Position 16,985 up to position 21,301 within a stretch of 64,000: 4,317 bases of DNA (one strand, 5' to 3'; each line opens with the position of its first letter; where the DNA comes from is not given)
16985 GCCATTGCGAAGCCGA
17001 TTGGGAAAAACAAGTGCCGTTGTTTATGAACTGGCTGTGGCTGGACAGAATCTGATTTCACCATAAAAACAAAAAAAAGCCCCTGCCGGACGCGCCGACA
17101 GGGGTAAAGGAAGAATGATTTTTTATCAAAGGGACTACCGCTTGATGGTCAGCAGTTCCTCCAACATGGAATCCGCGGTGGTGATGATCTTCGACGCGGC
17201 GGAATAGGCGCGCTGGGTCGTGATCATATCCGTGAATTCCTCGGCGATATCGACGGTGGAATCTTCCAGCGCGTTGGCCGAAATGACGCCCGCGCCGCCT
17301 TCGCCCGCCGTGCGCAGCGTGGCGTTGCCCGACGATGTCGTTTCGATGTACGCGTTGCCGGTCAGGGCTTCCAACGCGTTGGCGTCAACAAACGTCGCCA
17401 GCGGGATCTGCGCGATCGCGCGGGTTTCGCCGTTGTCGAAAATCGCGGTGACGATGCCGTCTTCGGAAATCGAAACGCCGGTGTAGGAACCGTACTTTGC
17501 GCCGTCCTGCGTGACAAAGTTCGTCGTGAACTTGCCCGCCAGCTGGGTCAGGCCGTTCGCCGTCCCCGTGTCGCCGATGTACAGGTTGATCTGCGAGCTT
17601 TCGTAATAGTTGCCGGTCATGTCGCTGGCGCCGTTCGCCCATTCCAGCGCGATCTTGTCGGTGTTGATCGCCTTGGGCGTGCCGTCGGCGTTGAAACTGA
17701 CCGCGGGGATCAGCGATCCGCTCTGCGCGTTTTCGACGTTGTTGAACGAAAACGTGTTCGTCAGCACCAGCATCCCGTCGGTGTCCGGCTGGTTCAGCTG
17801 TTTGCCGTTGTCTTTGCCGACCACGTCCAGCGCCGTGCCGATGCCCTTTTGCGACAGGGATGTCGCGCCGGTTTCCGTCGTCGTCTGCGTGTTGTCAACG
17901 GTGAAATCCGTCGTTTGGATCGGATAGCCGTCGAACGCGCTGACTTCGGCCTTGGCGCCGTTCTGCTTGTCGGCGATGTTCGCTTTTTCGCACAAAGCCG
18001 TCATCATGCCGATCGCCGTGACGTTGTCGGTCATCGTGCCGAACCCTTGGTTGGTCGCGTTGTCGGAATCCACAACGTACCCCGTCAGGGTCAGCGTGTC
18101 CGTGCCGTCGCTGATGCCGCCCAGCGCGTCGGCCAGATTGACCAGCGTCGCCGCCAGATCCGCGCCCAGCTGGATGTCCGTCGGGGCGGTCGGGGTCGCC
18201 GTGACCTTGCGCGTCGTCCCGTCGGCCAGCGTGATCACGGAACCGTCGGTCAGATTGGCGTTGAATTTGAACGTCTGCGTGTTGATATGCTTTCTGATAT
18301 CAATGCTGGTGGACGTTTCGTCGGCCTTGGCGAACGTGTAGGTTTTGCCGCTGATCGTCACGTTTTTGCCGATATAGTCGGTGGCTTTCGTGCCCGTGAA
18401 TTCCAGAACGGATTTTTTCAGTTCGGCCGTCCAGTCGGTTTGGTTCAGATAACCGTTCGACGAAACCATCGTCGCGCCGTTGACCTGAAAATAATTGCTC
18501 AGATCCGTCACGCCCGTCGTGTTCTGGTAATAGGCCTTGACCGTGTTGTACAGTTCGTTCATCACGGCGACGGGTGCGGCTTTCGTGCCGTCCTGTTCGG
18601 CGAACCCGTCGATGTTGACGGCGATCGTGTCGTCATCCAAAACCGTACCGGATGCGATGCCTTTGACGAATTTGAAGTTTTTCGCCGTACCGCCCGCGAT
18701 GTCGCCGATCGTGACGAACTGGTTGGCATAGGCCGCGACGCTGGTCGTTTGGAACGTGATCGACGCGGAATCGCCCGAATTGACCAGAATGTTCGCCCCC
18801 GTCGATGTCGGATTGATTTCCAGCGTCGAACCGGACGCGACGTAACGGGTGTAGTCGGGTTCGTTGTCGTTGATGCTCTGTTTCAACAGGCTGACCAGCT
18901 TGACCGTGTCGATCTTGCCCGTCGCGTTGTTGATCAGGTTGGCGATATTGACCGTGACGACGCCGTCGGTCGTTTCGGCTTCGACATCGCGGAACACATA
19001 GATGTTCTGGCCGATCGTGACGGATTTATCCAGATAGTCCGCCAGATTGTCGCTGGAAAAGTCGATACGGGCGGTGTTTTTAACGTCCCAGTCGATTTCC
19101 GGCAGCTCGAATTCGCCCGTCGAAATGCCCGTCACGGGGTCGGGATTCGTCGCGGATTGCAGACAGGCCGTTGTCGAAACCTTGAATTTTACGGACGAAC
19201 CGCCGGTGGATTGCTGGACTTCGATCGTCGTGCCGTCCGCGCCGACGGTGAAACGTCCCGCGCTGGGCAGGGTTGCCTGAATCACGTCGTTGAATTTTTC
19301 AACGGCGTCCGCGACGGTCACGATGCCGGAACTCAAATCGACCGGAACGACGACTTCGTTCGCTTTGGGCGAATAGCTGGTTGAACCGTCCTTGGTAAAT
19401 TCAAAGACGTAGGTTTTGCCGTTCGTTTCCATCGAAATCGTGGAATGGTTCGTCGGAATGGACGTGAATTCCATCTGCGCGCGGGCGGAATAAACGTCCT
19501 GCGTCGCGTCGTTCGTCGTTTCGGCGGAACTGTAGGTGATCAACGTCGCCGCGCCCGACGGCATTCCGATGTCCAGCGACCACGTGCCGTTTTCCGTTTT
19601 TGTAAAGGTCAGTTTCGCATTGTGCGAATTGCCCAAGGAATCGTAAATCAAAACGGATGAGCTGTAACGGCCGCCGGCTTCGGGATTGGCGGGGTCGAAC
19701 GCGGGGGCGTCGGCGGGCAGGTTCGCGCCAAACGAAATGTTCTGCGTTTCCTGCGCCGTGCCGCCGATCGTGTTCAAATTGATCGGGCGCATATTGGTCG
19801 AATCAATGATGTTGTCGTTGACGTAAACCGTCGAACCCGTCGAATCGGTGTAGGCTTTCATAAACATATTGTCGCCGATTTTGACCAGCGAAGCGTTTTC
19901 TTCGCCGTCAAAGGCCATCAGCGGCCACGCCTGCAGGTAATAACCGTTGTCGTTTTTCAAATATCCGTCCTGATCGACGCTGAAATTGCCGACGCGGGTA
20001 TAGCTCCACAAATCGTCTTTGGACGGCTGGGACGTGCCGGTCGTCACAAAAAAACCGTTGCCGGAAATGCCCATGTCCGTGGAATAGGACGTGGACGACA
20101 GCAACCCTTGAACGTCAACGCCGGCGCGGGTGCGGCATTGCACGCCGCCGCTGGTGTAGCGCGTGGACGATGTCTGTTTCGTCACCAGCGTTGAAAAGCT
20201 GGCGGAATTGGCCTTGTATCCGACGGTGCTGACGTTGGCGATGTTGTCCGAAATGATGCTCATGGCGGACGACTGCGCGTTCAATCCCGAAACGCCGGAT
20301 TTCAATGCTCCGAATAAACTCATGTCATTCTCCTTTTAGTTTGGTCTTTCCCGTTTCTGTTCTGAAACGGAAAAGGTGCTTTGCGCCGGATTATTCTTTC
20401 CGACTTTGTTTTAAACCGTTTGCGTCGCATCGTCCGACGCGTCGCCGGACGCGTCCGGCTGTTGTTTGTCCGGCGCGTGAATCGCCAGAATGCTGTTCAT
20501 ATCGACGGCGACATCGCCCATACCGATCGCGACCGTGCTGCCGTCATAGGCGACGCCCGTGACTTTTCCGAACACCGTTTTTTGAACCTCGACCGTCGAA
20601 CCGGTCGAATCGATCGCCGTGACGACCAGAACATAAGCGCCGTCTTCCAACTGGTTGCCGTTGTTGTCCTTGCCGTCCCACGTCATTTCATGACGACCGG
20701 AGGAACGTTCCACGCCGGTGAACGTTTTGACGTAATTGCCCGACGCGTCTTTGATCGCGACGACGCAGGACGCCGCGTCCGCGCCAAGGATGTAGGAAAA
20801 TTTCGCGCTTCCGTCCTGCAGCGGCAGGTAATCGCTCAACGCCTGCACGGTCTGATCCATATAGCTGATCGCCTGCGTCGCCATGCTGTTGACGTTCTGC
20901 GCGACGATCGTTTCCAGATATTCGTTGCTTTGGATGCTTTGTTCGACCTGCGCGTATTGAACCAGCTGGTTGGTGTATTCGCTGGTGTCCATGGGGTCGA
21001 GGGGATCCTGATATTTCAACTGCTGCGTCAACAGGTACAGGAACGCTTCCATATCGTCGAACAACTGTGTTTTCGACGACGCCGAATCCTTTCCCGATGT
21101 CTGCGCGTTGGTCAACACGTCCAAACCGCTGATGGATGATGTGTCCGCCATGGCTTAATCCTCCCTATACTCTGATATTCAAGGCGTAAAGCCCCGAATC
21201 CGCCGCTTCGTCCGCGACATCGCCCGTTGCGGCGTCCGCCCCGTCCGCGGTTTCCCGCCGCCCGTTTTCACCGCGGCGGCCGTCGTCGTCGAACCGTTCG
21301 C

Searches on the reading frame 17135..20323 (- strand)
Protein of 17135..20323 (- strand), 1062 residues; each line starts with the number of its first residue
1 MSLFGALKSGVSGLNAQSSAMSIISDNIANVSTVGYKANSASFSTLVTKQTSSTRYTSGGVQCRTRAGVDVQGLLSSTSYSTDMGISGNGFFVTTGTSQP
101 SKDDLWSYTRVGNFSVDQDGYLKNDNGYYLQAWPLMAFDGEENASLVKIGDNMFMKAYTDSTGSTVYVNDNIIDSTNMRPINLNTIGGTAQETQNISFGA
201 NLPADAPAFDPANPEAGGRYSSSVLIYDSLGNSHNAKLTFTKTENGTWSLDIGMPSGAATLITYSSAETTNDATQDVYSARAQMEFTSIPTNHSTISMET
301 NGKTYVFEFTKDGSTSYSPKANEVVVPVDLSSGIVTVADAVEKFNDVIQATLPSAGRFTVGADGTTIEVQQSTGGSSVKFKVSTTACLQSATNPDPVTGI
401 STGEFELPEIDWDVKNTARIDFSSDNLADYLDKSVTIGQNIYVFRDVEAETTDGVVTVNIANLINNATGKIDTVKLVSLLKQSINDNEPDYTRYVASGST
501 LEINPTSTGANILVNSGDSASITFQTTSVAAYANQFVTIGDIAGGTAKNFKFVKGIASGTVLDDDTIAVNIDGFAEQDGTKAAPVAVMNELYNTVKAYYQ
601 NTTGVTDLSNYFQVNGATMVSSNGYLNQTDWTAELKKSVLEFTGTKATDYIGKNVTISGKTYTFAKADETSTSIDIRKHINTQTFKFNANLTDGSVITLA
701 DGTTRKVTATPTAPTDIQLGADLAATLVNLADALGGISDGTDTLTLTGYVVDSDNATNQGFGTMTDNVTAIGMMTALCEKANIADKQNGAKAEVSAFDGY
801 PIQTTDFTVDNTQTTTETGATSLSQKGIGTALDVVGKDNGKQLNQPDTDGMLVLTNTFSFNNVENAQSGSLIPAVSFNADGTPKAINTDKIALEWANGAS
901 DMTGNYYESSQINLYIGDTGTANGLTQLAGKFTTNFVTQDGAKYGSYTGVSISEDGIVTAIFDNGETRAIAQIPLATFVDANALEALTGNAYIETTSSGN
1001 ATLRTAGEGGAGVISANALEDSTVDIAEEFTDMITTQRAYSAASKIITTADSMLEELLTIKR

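Call 9: search_protein_families(library=pfam, proteins=[window:17135-20323:-], max_evalue=0.001)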
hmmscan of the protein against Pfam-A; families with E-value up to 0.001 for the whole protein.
window:17135-20323:- (1062 aa): 4 families
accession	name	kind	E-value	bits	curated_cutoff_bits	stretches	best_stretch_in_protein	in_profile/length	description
PF06429.18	Flg_bbr_C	-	6.6e-16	58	23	1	1017-1059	3-45/46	Flagellar basal body rod FlgEFG protein C-terminal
PF00460.25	Flg_bb_rod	-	1.6e-10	41.1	20.7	1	8-37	2-31/31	Flagella basal body rod protein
PF07559.19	FlgE_D2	-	9.6e-10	39.5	22.7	1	204-328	10-98/142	Flagellar basal body protein FlaE D2 domain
PF22692.1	LlgE_F_G_D1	-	2.9e-09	37.4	27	1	86-147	2-54/64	Flagellar hook protein FlgE/F/G D1 domain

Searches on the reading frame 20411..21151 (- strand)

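Call 9: search_protein_families(library=pfam, proteins=[window:20411-21151:-], max_evalue=0.001)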
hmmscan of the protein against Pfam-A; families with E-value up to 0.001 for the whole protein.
window:20411-21151:- (246 aa): 4 families
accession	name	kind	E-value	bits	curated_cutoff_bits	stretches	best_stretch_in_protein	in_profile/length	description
PF13860.13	FlgD_ig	-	4e-18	65.6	27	1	113-180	7-76/79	FlgD Ig-like domain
PF03963.19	FlgD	-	8.9e-17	61.5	27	1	15-80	9-74/75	Flagellar hook capping protein - N-terminal region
PF13861.12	FLgD_tudor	-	7e-07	29.8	26.9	1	89-221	1-57/58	FlgD Tudor-like domain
PF10029.15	DUF2271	-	1.9e-05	24.9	27.3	1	140-184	63-107/136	Predicted periplasmic protein (DUF2271)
